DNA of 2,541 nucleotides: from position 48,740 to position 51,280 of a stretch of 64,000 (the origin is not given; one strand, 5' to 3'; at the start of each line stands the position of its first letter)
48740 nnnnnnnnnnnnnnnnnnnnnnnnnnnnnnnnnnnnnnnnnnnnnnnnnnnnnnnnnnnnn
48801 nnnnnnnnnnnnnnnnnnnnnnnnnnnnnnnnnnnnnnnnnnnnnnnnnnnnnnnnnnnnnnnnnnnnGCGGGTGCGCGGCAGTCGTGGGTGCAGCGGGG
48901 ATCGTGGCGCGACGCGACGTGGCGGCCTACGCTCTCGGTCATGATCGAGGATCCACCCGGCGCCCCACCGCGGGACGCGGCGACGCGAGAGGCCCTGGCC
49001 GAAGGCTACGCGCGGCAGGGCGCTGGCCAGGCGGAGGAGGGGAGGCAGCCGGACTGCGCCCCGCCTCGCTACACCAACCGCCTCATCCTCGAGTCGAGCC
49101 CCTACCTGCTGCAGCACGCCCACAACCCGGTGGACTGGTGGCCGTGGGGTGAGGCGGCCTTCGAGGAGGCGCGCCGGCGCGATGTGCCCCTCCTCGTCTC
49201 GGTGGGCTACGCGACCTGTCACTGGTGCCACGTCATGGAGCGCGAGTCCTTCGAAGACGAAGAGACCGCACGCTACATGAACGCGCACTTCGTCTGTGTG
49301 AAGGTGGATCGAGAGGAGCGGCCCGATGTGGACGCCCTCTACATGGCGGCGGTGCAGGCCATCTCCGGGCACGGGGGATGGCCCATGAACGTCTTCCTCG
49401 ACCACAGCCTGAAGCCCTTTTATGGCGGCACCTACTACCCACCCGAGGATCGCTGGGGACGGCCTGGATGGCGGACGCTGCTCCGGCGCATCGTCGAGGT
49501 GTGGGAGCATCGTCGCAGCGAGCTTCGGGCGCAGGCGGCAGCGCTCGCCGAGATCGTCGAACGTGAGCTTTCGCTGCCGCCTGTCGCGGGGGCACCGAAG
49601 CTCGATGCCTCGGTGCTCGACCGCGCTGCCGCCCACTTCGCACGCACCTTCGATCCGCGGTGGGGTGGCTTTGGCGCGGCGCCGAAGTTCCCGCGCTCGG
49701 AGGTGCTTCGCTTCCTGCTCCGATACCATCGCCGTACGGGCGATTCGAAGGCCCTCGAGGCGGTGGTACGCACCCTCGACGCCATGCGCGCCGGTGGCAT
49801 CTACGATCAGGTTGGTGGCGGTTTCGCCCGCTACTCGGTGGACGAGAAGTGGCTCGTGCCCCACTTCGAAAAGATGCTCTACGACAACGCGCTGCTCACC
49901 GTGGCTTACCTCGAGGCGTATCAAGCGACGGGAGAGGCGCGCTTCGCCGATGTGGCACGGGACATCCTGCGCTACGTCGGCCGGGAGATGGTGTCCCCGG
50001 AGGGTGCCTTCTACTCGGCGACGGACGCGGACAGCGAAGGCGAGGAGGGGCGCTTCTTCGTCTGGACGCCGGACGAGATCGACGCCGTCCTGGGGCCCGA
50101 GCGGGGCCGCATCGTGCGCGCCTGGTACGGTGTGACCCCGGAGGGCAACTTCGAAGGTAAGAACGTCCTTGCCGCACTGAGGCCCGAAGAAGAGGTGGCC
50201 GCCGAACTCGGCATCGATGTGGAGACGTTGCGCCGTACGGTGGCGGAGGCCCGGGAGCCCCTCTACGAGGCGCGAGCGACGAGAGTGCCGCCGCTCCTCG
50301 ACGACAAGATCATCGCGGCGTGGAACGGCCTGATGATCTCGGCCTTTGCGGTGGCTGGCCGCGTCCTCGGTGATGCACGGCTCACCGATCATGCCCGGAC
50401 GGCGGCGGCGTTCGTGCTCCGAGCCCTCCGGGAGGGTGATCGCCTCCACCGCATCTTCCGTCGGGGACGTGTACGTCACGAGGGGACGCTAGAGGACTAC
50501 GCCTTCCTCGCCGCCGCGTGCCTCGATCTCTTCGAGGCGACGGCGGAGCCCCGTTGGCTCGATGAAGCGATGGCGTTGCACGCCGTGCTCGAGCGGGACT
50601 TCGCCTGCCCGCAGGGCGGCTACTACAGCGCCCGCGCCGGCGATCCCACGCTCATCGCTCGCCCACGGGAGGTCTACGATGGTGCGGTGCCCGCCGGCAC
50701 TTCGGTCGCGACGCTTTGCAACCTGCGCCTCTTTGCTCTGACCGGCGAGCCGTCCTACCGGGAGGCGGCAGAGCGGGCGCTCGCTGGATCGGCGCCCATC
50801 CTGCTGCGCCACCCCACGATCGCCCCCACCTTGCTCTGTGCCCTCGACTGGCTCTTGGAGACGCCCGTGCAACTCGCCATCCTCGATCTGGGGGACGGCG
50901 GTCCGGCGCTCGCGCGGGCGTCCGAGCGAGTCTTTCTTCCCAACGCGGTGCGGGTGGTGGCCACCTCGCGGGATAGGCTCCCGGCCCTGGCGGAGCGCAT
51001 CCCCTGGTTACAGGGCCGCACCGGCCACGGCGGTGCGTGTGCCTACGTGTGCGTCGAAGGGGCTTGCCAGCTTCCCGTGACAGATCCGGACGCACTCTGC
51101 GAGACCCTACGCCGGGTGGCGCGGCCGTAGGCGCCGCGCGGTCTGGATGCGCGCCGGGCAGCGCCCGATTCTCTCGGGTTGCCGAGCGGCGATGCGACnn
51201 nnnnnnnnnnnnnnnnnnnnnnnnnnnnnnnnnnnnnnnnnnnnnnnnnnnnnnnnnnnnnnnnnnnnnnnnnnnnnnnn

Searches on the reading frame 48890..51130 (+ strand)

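Call 76: search_protein_families(library=pfam, proteins=[window:48890-51130:+], max_evalue=0.0001)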
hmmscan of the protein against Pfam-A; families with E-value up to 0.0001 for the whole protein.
window:48890-51130:+ (746 aa): 3 families
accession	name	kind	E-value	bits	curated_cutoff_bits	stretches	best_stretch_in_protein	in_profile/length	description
PF03190.21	Thioredox_DsbH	-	2.2e-74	249.3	27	1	62-222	1-161/163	Protein of unknown function, DUF255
PF13899.12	Thioredoxin_7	-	2e-11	44.3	27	1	83-171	2-82/83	Thioredoxin-like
PF07221.17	GlcNAc_2-epim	-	5.7e-06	26.3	23.4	0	271-382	216-328/347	N-acylglucosamine 2-epimerase (GlcNAc 2-epimerase)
